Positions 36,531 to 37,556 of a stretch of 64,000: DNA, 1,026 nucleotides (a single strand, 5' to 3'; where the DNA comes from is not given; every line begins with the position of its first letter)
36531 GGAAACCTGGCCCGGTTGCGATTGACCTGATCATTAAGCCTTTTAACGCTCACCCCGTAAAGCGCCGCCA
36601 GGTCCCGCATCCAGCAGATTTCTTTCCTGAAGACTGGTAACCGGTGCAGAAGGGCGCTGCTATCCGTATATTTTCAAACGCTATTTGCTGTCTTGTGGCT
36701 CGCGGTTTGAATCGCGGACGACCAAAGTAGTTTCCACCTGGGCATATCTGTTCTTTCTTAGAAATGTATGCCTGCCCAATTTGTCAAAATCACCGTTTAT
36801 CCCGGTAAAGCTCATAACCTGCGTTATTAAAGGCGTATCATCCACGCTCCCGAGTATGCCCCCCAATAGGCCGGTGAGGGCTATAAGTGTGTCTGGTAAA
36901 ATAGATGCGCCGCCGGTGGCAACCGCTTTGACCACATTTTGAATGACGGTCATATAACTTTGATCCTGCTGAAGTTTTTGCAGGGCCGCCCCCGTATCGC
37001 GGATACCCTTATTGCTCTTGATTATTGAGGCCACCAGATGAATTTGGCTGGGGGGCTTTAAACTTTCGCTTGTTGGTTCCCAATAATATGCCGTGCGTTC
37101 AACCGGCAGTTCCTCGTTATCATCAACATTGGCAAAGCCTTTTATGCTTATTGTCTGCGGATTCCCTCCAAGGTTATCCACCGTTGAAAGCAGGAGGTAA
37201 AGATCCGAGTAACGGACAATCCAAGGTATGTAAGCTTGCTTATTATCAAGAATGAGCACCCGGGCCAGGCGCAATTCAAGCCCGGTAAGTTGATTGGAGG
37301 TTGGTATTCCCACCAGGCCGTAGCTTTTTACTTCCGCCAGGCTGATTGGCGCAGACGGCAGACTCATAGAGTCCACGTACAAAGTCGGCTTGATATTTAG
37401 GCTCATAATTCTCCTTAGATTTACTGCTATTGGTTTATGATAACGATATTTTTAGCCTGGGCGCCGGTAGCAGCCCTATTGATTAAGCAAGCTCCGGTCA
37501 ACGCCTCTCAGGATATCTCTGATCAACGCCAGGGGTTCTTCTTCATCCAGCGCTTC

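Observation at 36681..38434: Uncharacterised two-gene operon in the defence island: DUF900 serine hydrolase plus a 241-aa orphan protein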

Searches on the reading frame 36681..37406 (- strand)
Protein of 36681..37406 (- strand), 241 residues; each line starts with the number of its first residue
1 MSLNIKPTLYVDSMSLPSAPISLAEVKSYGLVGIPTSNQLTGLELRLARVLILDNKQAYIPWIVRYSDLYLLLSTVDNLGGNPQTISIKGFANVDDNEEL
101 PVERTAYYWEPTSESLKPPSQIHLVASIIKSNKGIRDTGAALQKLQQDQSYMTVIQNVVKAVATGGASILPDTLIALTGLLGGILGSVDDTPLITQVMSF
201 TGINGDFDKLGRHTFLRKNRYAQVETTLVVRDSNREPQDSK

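Call 4: search_protein_families(library=pfam, proteins=[window:36681-37406:-], max_evalue=1)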
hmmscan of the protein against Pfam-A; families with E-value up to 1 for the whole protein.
window:36681-37406:- (241 aa): 0 families

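Call 5: search_protein_families(library=padloc, proteins=[window:36681-37406:-], max_evalue=1)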
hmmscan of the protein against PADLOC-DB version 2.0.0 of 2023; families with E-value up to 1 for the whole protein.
window:36681-37406:- (241 aa): 0 families

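Call 6: search_protein_families(library=ncbifam, proteins=[window:36681-37406:-], max_evalue=1)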
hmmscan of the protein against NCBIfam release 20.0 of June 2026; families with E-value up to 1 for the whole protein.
window:36681-37406:- (241 aa): 1 family
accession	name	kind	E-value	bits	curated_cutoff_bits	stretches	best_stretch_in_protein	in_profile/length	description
NF011367.0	PRK14786.1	equivalog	0.12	12.6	190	1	115-190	24-103/154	lipoprotein signal peptidase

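Call 7: find_homologous_proteins(query=window:36681-37406:-, max_evalue=0.001)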
Query window:36681-37406:- (241 aa): 18 proteins with E <= 0.001 among 1466 candidates.
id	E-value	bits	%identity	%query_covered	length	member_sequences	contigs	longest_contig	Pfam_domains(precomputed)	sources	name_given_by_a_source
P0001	4.1e-143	493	100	95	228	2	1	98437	-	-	-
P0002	4.5e-97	342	68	98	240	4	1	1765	-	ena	-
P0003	6.6e-95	335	63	99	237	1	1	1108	-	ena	-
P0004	2.5e-94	333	64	98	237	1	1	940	-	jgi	-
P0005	6.4e-94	332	65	98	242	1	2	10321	-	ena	-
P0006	8.1e-93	328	63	98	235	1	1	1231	-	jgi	jgi:hypothetical protein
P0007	5.7e-77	277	56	99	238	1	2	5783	-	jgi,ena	-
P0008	1.7e-72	262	55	89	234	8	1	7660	-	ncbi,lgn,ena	-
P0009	5.4e-70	254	49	98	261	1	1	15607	-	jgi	jgi:hypothetical protein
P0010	8.1e-69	250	54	87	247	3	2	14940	-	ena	-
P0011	4.9e-68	247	52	87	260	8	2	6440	-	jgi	jgi:hypothetical protein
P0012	1.2e-64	236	46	99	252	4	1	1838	-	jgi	jgi:hypothetical protein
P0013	8.4e-64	233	48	98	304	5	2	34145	-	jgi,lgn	-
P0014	9.7e-64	233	50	87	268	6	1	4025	-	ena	-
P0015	2.7e-63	232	47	98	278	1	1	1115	-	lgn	-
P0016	3.6e-61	225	44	98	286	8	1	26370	-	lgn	-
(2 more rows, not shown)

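Call 8: find_encoding_contigs(protein=P0013, flank=8000, max_places=3)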
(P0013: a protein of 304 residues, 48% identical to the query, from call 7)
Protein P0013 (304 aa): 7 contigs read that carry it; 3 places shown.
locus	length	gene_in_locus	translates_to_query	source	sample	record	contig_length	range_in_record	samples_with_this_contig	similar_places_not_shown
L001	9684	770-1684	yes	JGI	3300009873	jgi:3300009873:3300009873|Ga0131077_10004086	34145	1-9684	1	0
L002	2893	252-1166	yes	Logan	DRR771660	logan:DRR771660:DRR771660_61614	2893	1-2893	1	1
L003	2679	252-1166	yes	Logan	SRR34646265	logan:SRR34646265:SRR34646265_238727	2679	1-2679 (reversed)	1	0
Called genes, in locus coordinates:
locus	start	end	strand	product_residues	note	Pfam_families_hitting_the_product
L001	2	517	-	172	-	?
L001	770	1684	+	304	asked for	-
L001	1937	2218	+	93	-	-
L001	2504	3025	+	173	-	-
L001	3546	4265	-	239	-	-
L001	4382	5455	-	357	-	PF02881:SRP54_N, PF25199:nSTAND_NTPase5 (faint), PF13191:AAA_16 (weak), PF00448:SRP54, PF13401:AAA_22 (weak), PF13604:AAA_30 (weak)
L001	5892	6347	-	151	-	PF01066:CDP-OH_P_transf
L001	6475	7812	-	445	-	PF05193:Peptidase_M16_C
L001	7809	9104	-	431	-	PF00675:Peptidase_M16, PF05193:Peptidase_M16_C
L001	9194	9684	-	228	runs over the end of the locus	PF01168:Ala_racemase_N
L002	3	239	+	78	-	?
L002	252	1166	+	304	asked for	-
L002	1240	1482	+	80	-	-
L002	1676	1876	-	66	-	-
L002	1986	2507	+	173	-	-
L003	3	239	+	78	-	?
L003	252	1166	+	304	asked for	-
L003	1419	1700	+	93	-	-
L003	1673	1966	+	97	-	-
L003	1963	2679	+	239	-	?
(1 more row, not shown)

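Call 9: find_encoding_contigs(protein=P0016, flank=8000, max_places=3)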
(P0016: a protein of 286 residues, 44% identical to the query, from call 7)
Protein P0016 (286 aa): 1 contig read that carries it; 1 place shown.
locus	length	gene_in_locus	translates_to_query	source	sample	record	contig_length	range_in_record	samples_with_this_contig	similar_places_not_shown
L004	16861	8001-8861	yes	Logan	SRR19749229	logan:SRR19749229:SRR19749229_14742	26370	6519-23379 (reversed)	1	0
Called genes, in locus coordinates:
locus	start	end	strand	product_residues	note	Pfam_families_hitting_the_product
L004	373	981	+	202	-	PF05598:DUF772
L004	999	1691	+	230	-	PF01609:DDE_Tnp_1, PF13751:DDE_Tnp_1_6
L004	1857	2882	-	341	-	PF02899:Phage_int_SAM_1 (weak), PF00589:Phage_integrase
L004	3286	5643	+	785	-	PF00149:Metallophos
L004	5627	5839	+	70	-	-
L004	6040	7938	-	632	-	PF13365:Trypsin_2, PF01223:Endonuclease_NS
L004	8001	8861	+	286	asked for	-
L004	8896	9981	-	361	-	PF13560:HTH_31 (weak), PF01381:HTH_3, PF06114:Peptidase_M78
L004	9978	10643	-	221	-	-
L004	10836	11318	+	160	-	PF13443:HTH_26 (weak), PF13560:HTH_31 (weak), PF01381:HTH_3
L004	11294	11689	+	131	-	-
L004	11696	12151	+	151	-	-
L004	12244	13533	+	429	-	PF18145:SAVED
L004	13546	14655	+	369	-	PF18144:SMODS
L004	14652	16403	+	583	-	PF26398:Cap2_linker, PF00899:ThiF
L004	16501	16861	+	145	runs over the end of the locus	PF14464:Prok-JAB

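Call 10: find_encoding_contigs(protein=P0009, flank=8000, max_places=3)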
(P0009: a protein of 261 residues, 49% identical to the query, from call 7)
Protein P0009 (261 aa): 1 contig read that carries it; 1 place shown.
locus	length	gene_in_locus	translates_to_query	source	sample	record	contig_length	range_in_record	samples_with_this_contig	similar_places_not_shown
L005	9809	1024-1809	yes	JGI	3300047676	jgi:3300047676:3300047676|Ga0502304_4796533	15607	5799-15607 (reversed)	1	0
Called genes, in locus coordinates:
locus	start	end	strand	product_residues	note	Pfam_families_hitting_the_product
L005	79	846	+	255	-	PF00106:adh_short, PF08659:KR, PF13561:adh_short_C2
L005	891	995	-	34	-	-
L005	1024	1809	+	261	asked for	-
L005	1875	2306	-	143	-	PF13648:Lipocalin_4 (weak)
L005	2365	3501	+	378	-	PF00070:Pyr_redox (faint), PF00890:FAD_binding_2 (faint), PF01266:DAO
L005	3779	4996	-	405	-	PF03453:MoeA_N, PF00994:MoCF_biosynth, PF03454:MoeA_C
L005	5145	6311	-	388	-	PF03739:LptF_LptG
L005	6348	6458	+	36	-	-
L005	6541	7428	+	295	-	PF13479:AAA_24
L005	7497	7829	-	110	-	PF05016:ParE_toxin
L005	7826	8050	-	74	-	-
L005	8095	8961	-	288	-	PF01975:SurE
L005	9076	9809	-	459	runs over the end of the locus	PF02163:Peptidase_M50, PF00595:PDZ, PF13180:PDZ_2, PF14685:PDZ_Tricorn (faint), PF17820:PDZ_6, PF21558:Pept_S41_N_bact (faint), PF13180:PDZ_2, PF17820:PDZ_6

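Call 11: find_encoding_contigs(protein=P0005, flank=8000, max_places=3)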
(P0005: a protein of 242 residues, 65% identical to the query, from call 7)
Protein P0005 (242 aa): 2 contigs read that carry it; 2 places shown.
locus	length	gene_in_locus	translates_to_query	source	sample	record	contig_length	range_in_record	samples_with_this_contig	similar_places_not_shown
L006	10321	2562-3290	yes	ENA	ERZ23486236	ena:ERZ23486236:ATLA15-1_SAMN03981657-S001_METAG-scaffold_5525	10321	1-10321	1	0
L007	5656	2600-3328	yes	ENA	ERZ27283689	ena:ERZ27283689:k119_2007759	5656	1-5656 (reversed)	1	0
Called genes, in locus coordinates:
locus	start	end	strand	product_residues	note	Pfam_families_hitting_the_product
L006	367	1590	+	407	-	-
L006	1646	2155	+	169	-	PF12867:DinB_2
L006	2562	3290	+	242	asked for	-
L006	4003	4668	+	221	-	-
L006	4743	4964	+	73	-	-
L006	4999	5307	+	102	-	-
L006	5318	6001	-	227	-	PF00590:TP_methylase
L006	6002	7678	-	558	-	PF01039:Carboxyl_trans, PF06833:MdcE (faint), PF03255:ACCA (weak)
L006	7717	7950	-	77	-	PF05534:HicB, PF19807:DUF6290 (faint)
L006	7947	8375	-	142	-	PF13470:PIN_3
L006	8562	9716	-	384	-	PF02771:Acyl-CoA_dh_N, PF02770:Acyl-CoA_dh_M, PF00441:Acyl-CoA_dh_1, PF08028:Acyl-CoA_dh_2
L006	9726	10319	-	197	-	?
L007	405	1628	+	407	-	-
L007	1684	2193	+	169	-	PF12867:DinB_2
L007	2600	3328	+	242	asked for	-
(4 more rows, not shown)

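Call 12: find_encoding_contigs(protein=P0010, flank=8000, max_places=3)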
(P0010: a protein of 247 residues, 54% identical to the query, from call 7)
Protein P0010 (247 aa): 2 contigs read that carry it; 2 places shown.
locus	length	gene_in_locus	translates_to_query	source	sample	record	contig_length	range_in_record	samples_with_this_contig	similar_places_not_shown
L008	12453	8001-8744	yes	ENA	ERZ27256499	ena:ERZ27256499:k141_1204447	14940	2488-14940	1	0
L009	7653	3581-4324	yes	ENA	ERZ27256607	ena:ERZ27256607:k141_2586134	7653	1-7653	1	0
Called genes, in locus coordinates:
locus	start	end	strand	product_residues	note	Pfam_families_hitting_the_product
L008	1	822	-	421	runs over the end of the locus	PF00202:Aminotran_3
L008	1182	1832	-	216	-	PF00528:BPD_transp_1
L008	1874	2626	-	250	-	PF00528:BPD_transp_1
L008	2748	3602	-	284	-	PF00497:SBP_bac_3, PF10613:Lig_chan-Glu_bd (faint)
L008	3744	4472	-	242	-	PF02463:SMC_N, PF09818:ABC_ATPase (faint), PF00005:ABC_tran, PF13401:AAA_22 (faint), PF13304:AAA_21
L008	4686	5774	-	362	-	PF14336:GLUCM-like_C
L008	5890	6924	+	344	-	PF00248:Aldo_ket_red, PF13534:Fer4_17 (weak)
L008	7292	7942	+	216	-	-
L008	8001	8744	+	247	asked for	-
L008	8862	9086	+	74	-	-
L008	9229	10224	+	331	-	PF01447:Peptidase_M4, PF02868:Peptidase_M4_C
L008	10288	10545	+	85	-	PF20242:Emfourin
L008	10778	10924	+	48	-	-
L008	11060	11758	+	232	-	PF14366:DUF4410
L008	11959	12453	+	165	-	?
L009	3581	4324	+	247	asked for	-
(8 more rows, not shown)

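Call 13: find_encoding_contigs(protein=P0008, flank=8000, max_places=3)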
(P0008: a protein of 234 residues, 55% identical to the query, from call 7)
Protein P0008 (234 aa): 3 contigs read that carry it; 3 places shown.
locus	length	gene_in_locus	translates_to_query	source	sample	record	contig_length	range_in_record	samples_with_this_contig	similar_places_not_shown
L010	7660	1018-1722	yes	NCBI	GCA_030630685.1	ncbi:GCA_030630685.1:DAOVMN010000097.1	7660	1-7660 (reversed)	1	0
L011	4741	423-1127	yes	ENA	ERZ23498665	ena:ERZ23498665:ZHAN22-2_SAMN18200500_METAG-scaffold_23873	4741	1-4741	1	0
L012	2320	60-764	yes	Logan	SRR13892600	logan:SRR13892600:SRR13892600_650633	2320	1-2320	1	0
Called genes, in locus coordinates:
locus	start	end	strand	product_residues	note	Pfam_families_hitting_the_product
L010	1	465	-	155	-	?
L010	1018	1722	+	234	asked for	-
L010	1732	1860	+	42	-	-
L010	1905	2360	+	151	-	PF01850:PIN (weak)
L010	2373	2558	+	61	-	-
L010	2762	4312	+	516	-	PF03853:YjeF_N, PF01256:Carb_kinase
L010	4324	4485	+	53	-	-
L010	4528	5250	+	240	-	-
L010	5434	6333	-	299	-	PF01063:Aminotran_4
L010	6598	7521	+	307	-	-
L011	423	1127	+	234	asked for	-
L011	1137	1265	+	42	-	-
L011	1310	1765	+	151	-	PF01850:PIN (weak)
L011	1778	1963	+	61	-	-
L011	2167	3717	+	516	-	PF03853:YjeF_N, PF01256:Carb_kinase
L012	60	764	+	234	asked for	-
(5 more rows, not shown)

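Call 22: predict_structure(alignment_id=A1)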
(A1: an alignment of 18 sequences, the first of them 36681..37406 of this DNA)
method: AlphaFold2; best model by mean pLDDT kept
length: 241 residues; sequences in the alignment: 18
mean_pLDDT: 75.8   pTM: 0.75
mean pLDDT of the five models: 75.8, 71.1, 67.9, 67.8, 62.5
residues with pLDDT >= 90: 34; 70-90: 142; 50-70: 62; < 50: 3
segments of 3 or more residues with pLDDT < 50: none
pLDDT, mean of each block of 10 residues (from residue 1): 78 68 53 58 87 86 81 82 72 91 84 74 88 76 76 71 64 73 76 87 61 86 90 63 36
secondary structure, 60 per line:
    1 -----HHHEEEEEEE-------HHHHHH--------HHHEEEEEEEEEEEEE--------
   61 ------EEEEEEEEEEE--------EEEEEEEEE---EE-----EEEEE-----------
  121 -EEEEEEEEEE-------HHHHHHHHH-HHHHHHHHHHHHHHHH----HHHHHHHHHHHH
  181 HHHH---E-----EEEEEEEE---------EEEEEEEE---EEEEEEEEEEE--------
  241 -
elements in order: E9-15 H23-28 E40-52 E67-77 E86-94 E105-109 E122-131 H139-147 H149-164 H169-184 E194-201 E211-218 E222-232

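Call 25: fold_search(model_id=the predicted structure, library=pdb)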
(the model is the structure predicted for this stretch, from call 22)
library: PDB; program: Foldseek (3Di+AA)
matches with E <= 10: 725; with E <= 0.001: 0
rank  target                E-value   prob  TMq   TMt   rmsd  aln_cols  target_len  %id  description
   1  4xl1_E                1.3e-03  0.99  0.31  0.33   9.1       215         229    8  Complex of Notch1 (EGF11-13) bound to Delta-like 4 (N-EGF1) (released 2015-03-04)
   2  4xlw_H                1.6e-03  0.99  0.31  0.30   8.8       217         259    9  Complex of Notch1 (EGF11-13) bound to Delta-like 4 (N-EGF2) (released 2015-03-04)
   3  4xlw_B                1.7e-03  0.99  0.31  0.30   8.8       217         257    9  Complex of Notch1 (EGF11-13) bound to Delta-like 4 (N-EGF2) (released 2015-03-04)
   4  5mwf_C                2.4e-03  0.99  0.33  0.30   7.4       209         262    8  Human Jagged2 C2-EGF2 (released 2017-06-14)
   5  4xl1_B                2.4e-03  0.92  0.27  0.29  10.2       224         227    8  Complex of Notch1 (EGF11-13) bound to Delta-like 4 (N-EGF1) (released 2015-03-04)
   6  9zk4_B                2.7e-03  0.99  0.32  0.50   7.1       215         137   10  Crystal structure of a malonate bound C2 domain containing protein from Trichomonas vaginalis (P21 form) (released 2025-12-17)
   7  5izr_C                3.5e-03  0.99  0.31  0.14   6.1       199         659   10  Human GIVD cytosolic phospholipase A2 in complex with Methyl gamma-Linolenyl Fluorophosphonate inhibitor and Terbium C (released 2016-06-08)
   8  5mwf_F                4.1e-03  0.99  0.33  0.31   7.7       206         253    8  Human Jagged2 C2-EGF2 (released 2017-06-14)
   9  5mwf_D                5.6e-03  0.97  0.32  0.29   7.6       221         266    7  Human Jagged2 C2-EGF2 (released 2017-06-14)
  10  4xlw_D                5.6e-03  0.96  0.32  0.30   9.4       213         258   11  Complex of Notch1 (EGF11-13) bound to Delta-like 4 (N-EGF2) (released 2015-03-04)
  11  5mw5                  7.5e-03  0.97  0.33  0.31   7.6       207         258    9  Human Jagged2 C2-EGF2 (released 2017-06-14)
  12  7bi9                  8.5e-03  0.63  0.25  0.10  10.2       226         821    9  PI3KC2a core in complex with PIK90 (released 2022-03-09)
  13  4cbz_B                9.0e-03  0.97  0.32  0.31   6.8       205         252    8  Notch ligand, Jagged-1, contains an N-terminal C2 domain (released 2013-11-27)
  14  5mwf_A                9.0e-03  0.84  0.29  0.26   8.2       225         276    8  Human Jagged2 C2-EGF2 (released 2017-06-14)
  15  7bi4                  9.5e-03  0.77  0.27  0.10   7.7       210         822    9  PI3KC2a core apo (released 2022-03-09)
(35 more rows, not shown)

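Call 26: search_protein_representatives(alignment_id=A1)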
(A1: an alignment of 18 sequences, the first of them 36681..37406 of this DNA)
Query: 18 sequences, 267 profile positions. Proteins with E-value up to 0.001 (for the whole library): 113; up to 1e-10: 54; up to 1e-30: 32. The best 113 are listed.
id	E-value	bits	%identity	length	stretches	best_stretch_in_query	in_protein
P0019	2.6e-81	289.0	-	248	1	22-255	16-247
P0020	1.8e-73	263.3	-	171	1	93-261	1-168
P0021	9.1e-66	238.0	-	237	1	29-260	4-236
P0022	4.5e-65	235.8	-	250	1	25-263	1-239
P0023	1.2e-64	234.3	-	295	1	47-261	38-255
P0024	1.2e-62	227.9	-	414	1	22-257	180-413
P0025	1.5e-62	227.4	-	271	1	49-258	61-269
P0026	3.3e-62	226.4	-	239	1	47-259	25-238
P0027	9.5e-59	215.0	-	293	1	51-261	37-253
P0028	4.7e-57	209.5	-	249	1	54-261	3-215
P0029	5.1e-57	209.4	-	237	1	25-258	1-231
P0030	1.8e-55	204.3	-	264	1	41-254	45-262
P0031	4.2e-55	203.1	-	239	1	27-259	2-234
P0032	8.2e-55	202.1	-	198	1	72-262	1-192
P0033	4.0e-50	186.8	-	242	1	47-265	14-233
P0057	2.2e-18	82.7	-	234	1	61-256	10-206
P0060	1.8e-15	73.1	-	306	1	65-246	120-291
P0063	1.5e-14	70.1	-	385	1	32-217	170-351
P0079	4.5e-09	52.1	-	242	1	69-247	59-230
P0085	4.8e-08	48.8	-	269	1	89-248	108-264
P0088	9.6e-08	47.8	-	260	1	66-246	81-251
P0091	2.1e-07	46.7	-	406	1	35-245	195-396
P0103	1.2e-06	44.2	-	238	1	62-251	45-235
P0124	1.9e-04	37.0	-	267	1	54-254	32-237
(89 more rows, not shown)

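Call 28: search_protein_families(library=pfam, proteins=[P0024, P0063, P0091, P0060, P0085, P0088, P0057, P0103, P0124, P0079], max_evalue=0.1)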
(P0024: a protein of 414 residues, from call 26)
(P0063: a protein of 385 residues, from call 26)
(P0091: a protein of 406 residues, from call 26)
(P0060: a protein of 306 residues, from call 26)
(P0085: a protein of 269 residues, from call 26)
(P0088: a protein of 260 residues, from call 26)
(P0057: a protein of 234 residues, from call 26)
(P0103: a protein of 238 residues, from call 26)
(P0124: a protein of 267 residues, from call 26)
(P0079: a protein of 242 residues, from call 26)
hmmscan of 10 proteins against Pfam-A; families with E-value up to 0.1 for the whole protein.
P0024 (414 aa): 1 family
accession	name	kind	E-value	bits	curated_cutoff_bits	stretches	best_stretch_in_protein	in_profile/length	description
PF00182.24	Glyco_hydro_19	-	1.1e-06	29.1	25.5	1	81-127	103-150/232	Chitinase class I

P0063 (385 aa): 3 families
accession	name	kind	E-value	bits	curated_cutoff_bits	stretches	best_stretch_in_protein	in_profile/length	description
PF08455.15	SNF2_assoc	-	0.00011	21.7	27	1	60-134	37-108/373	Bacterial SNF2 helicase associated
PF20648.2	DUF6809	-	0.004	18.4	27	0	19-67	15-65/85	Family of unknown function (DUF6809)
PF05266.19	DUF724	-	0.023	15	38.4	1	31-68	92-129/188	Protein of unknown function (DUF724)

P0091 (406 aa): 0 families

P0060 (306 aa): 2 families
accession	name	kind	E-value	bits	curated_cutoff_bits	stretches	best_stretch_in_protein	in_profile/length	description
PF07880.17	T4_gp9_10_N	-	0.036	14.6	25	1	213-271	98-151/175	Bacteriophage T4 gp9/10-like protein, N-terminal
PF25544.1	Ependymin_amoebozoa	-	0.039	14.3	27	1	132-199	57-126/171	Ependymin domain, amoebozoa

P0085 (269 aa): 1 family
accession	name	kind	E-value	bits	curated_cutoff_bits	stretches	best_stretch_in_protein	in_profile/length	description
PF20438.3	SpoIVA_middle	-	0.069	13.7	25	0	159-202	78-121/179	Stage IV sporulation protein A, middle domain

P0088 (260 aa): 0 families

P0057 (234 aa): 1 family
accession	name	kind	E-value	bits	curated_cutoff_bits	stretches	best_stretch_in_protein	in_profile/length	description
PF11090.14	Phage_T7_Gp13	-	0.0061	17.4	25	1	28-78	27-77/86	Bacteriophage T7, probable scaffold protein Gp13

P0103 (238 aa): 2 families
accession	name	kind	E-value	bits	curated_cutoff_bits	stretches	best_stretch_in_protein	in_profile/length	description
PF22292.1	DUF6965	-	0.037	14.4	25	1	123-148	30-55/66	Domain of unknown function (DUF6965)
PF18361.6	ssDBP_DBD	-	0.071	13.7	25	0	14-72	69-126/136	Single stranded DNA-binding protein ss DNA binding domain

P0124 (267 aa): 0 families

P0079 (242 aa): 1 family
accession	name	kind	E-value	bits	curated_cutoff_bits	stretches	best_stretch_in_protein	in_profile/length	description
PF07092.18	TMEM106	-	0.076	13.4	24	0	150-183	31-63/141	TM106 protein C-terminal domain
